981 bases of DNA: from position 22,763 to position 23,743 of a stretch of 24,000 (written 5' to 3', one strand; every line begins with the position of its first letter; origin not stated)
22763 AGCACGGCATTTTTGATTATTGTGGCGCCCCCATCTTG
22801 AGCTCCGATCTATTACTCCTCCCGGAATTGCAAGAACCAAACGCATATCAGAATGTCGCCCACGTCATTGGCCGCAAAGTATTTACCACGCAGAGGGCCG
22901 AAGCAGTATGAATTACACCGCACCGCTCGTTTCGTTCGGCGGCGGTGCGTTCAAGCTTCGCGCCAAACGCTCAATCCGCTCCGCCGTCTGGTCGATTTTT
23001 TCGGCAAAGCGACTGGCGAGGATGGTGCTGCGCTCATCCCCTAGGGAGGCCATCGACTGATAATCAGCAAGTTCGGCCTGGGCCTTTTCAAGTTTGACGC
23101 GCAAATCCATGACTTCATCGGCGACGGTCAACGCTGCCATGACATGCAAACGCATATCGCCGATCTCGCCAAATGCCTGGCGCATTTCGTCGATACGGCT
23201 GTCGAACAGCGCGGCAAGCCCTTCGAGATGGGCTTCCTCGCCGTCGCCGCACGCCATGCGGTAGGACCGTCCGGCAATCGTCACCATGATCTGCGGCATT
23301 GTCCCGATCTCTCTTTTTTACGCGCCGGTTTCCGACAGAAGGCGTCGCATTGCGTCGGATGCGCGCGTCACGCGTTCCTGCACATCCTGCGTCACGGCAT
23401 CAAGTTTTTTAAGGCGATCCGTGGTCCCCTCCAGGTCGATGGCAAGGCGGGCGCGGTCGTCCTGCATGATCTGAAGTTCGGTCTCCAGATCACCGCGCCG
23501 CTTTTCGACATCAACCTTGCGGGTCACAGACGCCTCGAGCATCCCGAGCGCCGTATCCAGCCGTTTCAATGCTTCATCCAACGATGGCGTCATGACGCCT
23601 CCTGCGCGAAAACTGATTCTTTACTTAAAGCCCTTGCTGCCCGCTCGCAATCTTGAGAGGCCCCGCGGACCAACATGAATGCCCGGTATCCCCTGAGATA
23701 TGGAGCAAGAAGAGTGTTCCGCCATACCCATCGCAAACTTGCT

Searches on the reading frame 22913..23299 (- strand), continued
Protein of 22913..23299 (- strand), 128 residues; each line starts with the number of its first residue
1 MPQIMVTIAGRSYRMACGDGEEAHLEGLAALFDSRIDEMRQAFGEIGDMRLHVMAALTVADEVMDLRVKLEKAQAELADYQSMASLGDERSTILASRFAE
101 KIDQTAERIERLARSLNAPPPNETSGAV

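Call 53: find_homologous_proteins(query=window:22913-23299:-, max_evalue=1e-30)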
Query window:22913-23299:- (128 aa): 847 proteins with E <= 1e-30 among 1847 candidates; the best 120 are listed.
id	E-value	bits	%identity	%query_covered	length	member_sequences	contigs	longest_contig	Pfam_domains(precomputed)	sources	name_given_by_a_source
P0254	2.1e-74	265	100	100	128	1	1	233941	PF05164.19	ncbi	-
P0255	1.4e-54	201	83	91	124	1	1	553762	PF05164.19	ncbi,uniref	ncbi:cell division protein ZapA [Microvirga sp. W0021]|uniref:Cell division protein ZapA n=1 Tax=Hoh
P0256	5.7e-54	199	79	97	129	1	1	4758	PF05164.19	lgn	-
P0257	1.7e-51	191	77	92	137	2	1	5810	PF05164.19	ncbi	-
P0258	3.1e-51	190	77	93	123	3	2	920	PF05164.19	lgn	-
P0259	1.0e-50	189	77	91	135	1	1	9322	PF05164.19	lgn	-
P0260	1.0e-50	189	76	93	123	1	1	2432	PF05164.19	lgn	-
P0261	7.9e-50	186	76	91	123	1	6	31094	PF05164.19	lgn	-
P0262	1.2e-49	185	73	97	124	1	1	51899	PF05164.19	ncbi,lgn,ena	-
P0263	2.2e-45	171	69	95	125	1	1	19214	PF05164.19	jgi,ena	-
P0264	7.1e-45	170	68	95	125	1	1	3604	PF05164.19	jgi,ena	-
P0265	5.6e-44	167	67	95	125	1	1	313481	PF05164.19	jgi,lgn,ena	-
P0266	2.2e-42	162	66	95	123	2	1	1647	PF05164.19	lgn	-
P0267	1.2e-41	159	63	96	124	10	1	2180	PF05164.19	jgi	jgi:cell division protein ZapA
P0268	1.8e-41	159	61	95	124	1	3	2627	PF05164.19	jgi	jgi:cell division protein ZapA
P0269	1.9e-41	159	66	93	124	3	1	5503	PF05164.19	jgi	jgi:cell division protein ZapA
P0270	2.0e-41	159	66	93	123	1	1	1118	PF05164.19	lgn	-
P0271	2.1e-41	159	63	96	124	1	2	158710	PF05164.19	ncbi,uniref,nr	ncbi:cell division protein ZapA [Microvirga aerophila]|uniref:Cell division protein ZapA n=1 Tax=Mic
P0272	2.3e-41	159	64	93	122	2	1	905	PF05164.19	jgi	jgi:cell division protein ZapA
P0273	2.3e-41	159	65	93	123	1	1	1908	PF05164.19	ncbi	-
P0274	2.9e-41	158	66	93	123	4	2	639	PF05164.19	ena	-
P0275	4.0e-41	158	67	91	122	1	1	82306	PF05164.19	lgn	-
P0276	4.3e-41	158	63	100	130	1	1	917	PF05164.19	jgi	jgi:cell division protein ZapA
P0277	5.5e-41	157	60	95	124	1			PF05164.19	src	-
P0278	9.6e-41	157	60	95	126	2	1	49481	PF05164.19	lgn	-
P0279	9.9e-41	157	67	93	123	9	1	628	PF05164.19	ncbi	-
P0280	1.2e-40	156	64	93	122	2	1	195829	PF05164.19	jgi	jgi:cell division protein ZapA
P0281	1.4e-40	156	60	98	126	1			PF05164.19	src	-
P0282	2.4e-40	155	60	98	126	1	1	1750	PF05164.19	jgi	jgi:cell division protein ZapA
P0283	2.5e-40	155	62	95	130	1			PF05164.19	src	-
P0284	3.3e-40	155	65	91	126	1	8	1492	PF05164.19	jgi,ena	jgi:cell division protein ZapA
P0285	3.8e-40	155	62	91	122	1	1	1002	PF05164.19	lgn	-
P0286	4.0e-40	155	61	93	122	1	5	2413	PF05164.19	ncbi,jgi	jgi:cell division protein ZapA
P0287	4.4e-40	154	62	93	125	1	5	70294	PF05164.19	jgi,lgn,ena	jgi:cell division protein ZapA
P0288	4.8e-40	154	65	92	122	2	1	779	PF05164.19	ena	-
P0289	4.9e-40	154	61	93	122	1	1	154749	PF05164.19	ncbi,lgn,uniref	ncbi:cell division protein ZapA [Microvirga sp. 2TAF3]|uniref:cell division protein ZapA n=1 Tax=Mic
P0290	6.4e-40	154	62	91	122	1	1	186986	PF05164.19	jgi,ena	-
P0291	7.5e-40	154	62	93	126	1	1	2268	PF05164.19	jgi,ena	jgi:cell division protein ZapA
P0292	8.1e-40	154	62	91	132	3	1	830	PF05164.19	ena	-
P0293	9.0e-40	153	65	93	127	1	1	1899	PF05164.19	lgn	-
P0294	9.0e-40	153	62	93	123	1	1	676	PF05164.19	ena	-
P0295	9.4e-40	153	60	98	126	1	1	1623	PF05164.19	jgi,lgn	jgi:cell division protein ZapA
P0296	1.2e-39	153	62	97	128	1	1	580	PF05164.19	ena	-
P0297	1.2e-39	153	63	93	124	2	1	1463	PF05164.19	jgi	jgi:cell division protein ZapA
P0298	1.3e-39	153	63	93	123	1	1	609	PF05164.19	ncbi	-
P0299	1.3e-39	153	64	93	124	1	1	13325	PF05164.19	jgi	jgi:cell division protein ZapA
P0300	1.4e-39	153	63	93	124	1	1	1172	PF05164.19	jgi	jgi:cell division protein ZapA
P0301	1.6e-39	153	63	95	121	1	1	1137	PF05164.19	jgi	jgi:cell division protein ZapA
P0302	1.6e-39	153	63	94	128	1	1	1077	PF05164.19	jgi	jgi:cell division protein ZapA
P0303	1.6e-39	153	62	92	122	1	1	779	PF05164.19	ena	-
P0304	1.7e-39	153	64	93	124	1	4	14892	PF05164.19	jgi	jgi:cell division protein ZapA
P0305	1.8e-39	152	62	92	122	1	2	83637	PF05164.19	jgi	jgi:cell division protein ZapA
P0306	1.9e-39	152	62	91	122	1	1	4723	PF05164.19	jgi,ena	jgi:cell division protein ZapA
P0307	1.9e-39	152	65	91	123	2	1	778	PF05164.19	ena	-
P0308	2.1e-39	152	64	93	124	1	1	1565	PF05164.19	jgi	jgi:cell division protein ZapA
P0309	2.1e-39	152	63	93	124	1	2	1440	PF05164.19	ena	-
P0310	2.2e-39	152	64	93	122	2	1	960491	PF05164.19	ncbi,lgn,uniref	ncbi:cell division protein ZapA [Microvirga sp. 2MCAF38]|uniref:cell division protein ZapA n=1 Tax=M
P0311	2.3e-39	152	64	93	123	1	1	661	PF05164.19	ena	-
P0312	2.3e-39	152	61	95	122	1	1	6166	PF05164.19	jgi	jgi:cell division protein ZapA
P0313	2.6e-39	152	62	91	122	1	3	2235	PF05164.19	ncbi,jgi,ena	jgi:cell division protein ZapA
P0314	2.8e-39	152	63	93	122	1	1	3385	PF05164.19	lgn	-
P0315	2.9e-39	152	63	91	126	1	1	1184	PF05164.19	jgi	jgi:cell division protein ZapA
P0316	2.9e-39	152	63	93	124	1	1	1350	PF05164.19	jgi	-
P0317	3.4e-39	152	60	96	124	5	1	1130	PF05164.19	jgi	jgi:cell division protein ZapA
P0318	3.6e-39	151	63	93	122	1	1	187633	PF05164.19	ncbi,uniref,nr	ncbi:cell division protein ZapA [Microvirga terricola]|uniref:Cell division protein ZapA n=1 Tax=Mic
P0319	3.9e-39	151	62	93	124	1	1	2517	PF05164.19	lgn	-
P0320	4.1e-39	151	62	93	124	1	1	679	PF05164.19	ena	-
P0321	4.4e-39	151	63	93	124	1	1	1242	PF05164.19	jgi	jgi:cell division protein ZapA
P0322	4.6e-39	151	62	93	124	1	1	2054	PF05164.19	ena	-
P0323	4.7e-39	151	61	93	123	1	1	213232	PF05164.19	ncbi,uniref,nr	ncbi:cell division protein ZapA [Microvirga alba]|uniref:Cell division protein ZapA n=1 Tax=Microvir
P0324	4.8e-39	151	62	93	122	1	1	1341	PF05164.19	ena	-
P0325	4.8e-39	151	62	93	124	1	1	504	PF05164.19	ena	-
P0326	4.9e-39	151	62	93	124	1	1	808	PF05164.19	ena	-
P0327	5.4e-39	151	62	93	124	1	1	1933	PF05164.19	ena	-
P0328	5.4e-39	151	62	96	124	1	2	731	PF05164.19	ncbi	-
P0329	6.1e-39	151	63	93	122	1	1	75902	PF05164.19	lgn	-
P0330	6.5e-39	151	62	91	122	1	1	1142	PF05164.19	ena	-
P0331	6.7e-39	151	63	93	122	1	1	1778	PF05164.19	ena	-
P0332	9.6e-39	150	64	93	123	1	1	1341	PF05164.19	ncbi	-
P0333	9.7e-39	150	62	96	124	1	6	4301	PF05164.19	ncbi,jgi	jgi:cell division protein ZapA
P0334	9.8e-39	150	63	93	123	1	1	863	PF05164.19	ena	-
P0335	1.0e-38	150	60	97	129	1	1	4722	PF05164.19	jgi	jgi:cell division protein ZapA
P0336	1.0e-38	150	62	93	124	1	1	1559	PF05164.19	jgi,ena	jgi:cell division protein ZapA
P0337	1.1e-38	150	60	93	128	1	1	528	PF05164.19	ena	-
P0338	1.1e-38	150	62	91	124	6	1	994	PF05164.19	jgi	jgi:cell division protein ZapA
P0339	1.4e-38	150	63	93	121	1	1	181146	PF05164.19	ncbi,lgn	-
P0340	1.4e-38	150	62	93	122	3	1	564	PF05164.19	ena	-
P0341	1.5e-38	150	62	93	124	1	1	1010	PF05164.19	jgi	jgi:cell division protein ZapA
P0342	1.5e-38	149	62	93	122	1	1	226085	PF05164.19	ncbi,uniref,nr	ncbi:cell division protein ZapA [Microvirga rosea]|uniref:cell division protein ZapA n=1 Tax=Microvi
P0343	1.5e-38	149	60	93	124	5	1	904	PF05164.19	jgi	jgi:cell division protein ZapA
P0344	1.6e-38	149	63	93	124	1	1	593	PF05164.19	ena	-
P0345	1.6e-38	149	60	95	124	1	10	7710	PF05164.19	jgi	jgi:cell division protein ZapA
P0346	1.6e-38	149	63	91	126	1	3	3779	PF05164.19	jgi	jgi:cell division protein ZapA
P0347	1.6e-38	149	63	91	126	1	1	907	PF05164.19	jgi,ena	jgi:cell division protein ZapA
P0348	1.7e-38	149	60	94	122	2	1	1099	PF05164.19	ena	-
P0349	1.9e-38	149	61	93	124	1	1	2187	PF05164.19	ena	-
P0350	2.3e-38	149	61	93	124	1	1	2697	PF05164.19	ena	-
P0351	2.4e-38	149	61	93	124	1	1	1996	PF05164.19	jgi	jgi:cell division protein ZapA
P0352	2.6e-38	149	62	93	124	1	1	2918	PF05164.19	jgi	jgi:cell division protein ZapA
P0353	2.7e-38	149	61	93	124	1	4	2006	PF05164.19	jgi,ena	jgi:cell division protein ZapA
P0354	2.8e-38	149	61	91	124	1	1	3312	PF05164.19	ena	-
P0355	2.9e-38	149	61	94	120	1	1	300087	PF05164.19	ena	-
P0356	2.9e-38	149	61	93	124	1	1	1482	PF05164.19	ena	-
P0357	3.0e-38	149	65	93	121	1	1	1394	PF05164.19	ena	-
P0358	3.1e-38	148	62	94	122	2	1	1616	PF05164.19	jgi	jgi:cell division protein ZapA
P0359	3.1e-38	148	61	93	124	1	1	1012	PF05164.19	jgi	jgi:cell division protein ZapA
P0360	3.1e-38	148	62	91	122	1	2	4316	PF05164.19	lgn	-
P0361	3.2e-38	148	58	99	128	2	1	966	PF05164.19,PF00038.27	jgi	jgi:cell division protein ZapA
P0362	3.4e-38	148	60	98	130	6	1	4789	PF05164.19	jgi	-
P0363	3.6e-38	148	61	93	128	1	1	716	PF05164.19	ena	-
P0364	3.7e-38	148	61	93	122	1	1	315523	PF05164.19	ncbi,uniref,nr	ncbi:cell division protein ZapA [Microvirga antarctica]|uniref:cell division protein ZapA n=1 Tax=Mi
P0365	3.8e-38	148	61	93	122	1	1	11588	PF05164.19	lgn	-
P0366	3.8e-38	148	61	93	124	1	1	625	PF05164.19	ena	-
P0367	3.8e-38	148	63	93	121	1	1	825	PF05164.19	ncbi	-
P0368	3.8e-38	148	60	95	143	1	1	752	PF05164.19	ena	-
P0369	4.0e-38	148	59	98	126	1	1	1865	PF05164.19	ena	-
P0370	4.1e-38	148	62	91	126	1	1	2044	PF05164.19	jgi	jgi:cell division protein ZapA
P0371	4.2e-38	148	62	91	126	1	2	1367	PF05164.19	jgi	jgi:cell division protein ZapA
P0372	4.4e-38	148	61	93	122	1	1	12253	PF05164.19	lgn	-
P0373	4.6e-38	148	61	93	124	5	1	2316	PF05164.19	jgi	jgi:cell division protein ZapA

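Call 54: find_encoding_contigs(protein=P0256, flank=10000, max_places=4)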
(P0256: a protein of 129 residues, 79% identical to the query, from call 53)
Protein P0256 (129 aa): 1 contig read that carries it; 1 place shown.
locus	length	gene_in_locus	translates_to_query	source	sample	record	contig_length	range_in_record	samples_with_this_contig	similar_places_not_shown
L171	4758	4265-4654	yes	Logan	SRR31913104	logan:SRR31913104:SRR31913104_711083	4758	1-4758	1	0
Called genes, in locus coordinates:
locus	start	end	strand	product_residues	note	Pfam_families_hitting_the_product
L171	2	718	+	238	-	?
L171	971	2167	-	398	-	PF00162:PGK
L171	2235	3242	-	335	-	PF00044:Gp_dh_N, PF02800:Gp_dh_C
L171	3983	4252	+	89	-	PF13747:DUF4164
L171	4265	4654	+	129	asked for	PF05164:ZapA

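Call 55: find_encoding_contigs(protein=P0261, flank=10000, max_places=6)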
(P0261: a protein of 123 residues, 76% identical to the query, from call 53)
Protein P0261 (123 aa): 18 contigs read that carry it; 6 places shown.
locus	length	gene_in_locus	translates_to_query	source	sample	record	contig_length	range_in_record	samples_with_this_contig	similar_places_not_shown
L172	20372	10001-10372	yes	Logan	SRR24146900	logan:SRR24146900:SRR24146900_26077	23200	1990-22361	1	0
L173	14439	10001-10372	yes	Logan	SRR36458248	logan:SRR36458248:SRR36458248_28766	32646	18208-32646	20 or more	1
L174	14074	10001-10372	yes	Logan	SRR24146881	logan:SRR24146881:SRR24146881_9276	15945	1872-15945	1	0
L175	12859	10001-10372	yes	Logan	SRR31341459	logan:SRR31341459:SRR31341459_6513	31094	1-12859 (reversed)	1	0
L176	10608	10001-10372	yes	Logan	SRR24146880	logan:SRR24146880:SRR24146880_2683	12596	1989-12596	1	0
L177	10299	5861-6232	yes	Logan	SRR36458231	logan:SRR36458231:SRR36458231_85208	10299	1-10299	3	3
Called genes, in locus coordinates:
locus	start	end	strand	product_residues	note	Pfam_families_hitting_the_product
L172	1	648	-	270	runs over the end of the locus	-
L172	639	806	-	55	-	-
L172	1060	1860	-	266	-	PF00459:Inositol_P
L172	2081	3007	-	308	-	-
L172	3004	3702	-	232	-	PF02581:TMP-TENI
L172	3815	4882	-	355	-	PF01116:F_bP_aldolase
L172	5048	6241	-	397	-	PF00162:PGK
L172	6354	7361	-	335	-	PF00044:Gp_dh_N, PF02800:Gp_dh_C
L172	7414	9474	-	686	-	PF13292:DXP_synthase_N (weak), PF00456:Transketolase_N, PF02779:Transket_pyr, PF02780:Transketolase_C, PF22613:Transketolase_C_1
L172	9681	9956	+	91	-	PF13747:DUF4164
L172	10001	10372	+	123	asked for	PF05164:ZapA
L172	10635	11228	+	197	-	PF01812:5-FTHF_cyc-lig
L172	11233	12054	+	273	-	PF00149:Metallophos, PF13277:YmdB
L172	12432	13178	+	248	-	PF20772:TACO1_YebC_N, PF01709:Transcrip_reg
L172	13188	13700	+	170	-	PF02075:RuvC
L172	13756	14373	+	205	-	PF01330:RuvA_N, PF14520:HHH_5, PF07499:RuvA_C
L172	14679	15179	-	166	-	PF00892:EamA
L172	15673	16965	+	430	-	PF00709:Adenylsucc_synt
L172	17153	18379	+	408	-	-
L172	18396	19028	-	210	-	PF03466:LysR_substrate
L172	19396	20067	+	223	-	PF03737:RraA-like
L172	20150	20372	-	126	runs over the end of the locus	-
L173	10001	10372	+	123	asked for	PF05164:ZapA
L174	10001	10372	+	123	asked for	PF05164:ZapA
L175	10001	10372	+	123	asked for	PF05164:ZapA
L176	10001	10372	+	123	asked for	PF05164:ZapA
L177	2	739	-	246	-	?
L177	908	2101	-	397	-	PF00162:PGK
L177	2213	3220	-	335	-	PF00044:Gp_dh_N, PF02800:Gp_dh_C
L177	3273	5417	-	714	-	PF00456:Transketolase_N, PF13292:DXP_synthase_N (weak), PF02779:Transket_pyr, PF02780:Transketolase_C, PF22613:Transketolase_C_1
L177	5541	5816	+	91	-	PF13747:DUF4164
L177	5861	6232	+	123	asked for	PF05164:ZapA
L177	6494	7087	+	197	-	PF01812:5-FTHF_cyc-lig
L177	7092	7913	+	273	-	PF00149:Metallophos, PF13277:YmdB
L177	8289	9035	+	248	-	PF20772:TACO1_YebC_N, PF01709:Transcrip_reg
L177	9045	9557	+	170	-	PF02075:RuvC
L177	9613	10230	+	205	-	PF01330:RuvA_N, PF00633:HHH (faint), PF14520:HHH_5, PF07499:RuvA_C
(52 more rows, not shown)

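Call 56: find_encoding_contigs(protein=P0257, flank=10000, max_places=4)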
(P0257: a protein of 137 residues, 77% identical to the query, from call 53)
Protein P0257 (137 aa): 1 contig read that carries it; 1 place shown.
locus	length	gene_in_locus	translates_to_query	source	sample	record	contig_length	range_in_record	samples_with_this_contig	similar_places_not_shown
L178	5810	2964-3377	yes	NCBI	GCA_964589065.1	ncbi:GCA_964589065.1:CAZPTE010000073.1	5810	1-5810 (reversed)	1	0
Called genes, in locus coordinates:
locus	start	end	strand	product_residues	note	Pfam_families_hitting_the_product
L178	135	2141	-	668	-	PF00456:Transketolase_N, PF13292:DXP_synthase_N (weak), PF02779:Transket_pyr, PF22613:Transketolase_C_1, PF02780:Transketolase_C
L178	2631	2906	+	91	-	PF13747:DUF4164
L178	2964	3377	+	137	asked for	PF05164:ZapA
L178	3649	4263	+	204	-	PF01812:5-FTHF_cyc-lig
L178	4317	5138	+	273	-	PF00149:Metallophos, PF13277:YmdB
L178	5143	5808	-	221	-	?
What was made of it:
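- L172-L177 and L178 (calls 55, 56).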

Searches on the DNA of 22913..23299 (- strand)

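Call 10: search_rna_families(sources=[L001, L002, L006, L053, L055, L062, L021], threshold=gathering)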
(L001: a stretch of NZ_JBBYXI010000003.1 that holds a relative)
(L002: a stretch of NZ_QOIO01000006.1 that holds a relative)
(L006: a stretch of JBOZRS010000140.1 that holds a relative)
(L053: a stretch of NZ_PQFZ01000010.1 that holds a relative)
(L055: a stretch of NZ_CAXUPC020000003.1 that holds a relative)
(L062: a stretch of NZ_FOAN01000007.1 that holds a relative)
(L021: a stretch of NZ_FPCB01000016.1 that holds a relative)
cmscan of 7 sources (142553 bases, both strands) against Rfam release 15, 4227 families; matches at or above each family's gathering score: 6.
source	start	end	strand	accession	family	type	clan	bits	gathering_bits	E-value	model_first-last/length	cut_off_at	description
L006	11427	11583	+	RF00013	6S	Gene;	-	87.5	46.4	1.4e-15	1-187/187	no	6S / SsrS RNA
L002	11232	11386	+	RF00013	6S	Gene;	-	85.7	46.4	3.8e-15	1-187/187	no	6S / SsrS RNA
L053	12446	12602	+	RF00013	6S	Gene;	-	77.4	46.4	3.5e-13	1-187/187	no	6S / SsrS RNA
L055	13141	13297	+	RF00013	6S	Gene;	-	77.4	46.4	3.5e-13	1-187/187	no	6S / SsrS RNA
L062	13574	13729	+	RF00013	6S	Gene;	-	71.7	46.4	7.9e-12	1-187/187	no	6S / SsrS RNA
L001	10443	10595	+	RF00013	6S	Gene;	-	64.6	46.4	3.8e-10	1-187/187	no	6S / SsrS RNA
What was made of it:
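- On 6S RNA (Rfam RF00013): Orthologues in relatives score 64.6-87.5 bits (call 10).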

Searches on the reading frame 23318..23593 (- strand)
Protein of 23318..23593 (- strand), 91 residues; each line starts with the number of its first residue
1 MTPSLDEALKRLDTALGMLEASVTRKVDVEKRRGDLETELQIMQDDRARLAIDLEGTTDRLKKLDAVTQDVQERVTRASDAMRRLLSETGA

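Call 6: search_protein_families(library=pfam, proteins=[window:23318-23593:-])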
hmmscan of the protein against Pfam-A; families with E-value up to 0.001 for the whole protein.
window:23318-23593:- (91 aa): 1 family
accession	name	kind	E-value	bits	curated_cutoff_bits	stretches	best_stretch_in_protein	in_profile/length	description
PF13747.11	DUF4164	-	4.4e-16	59.5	27.2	1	4-87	5-88/89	Domain of unknown function (DUF4164)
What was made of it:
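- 23318..23593 (-): DUF4164 gene, the conserved upstream partner of zapA. PF13747 (call 6).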
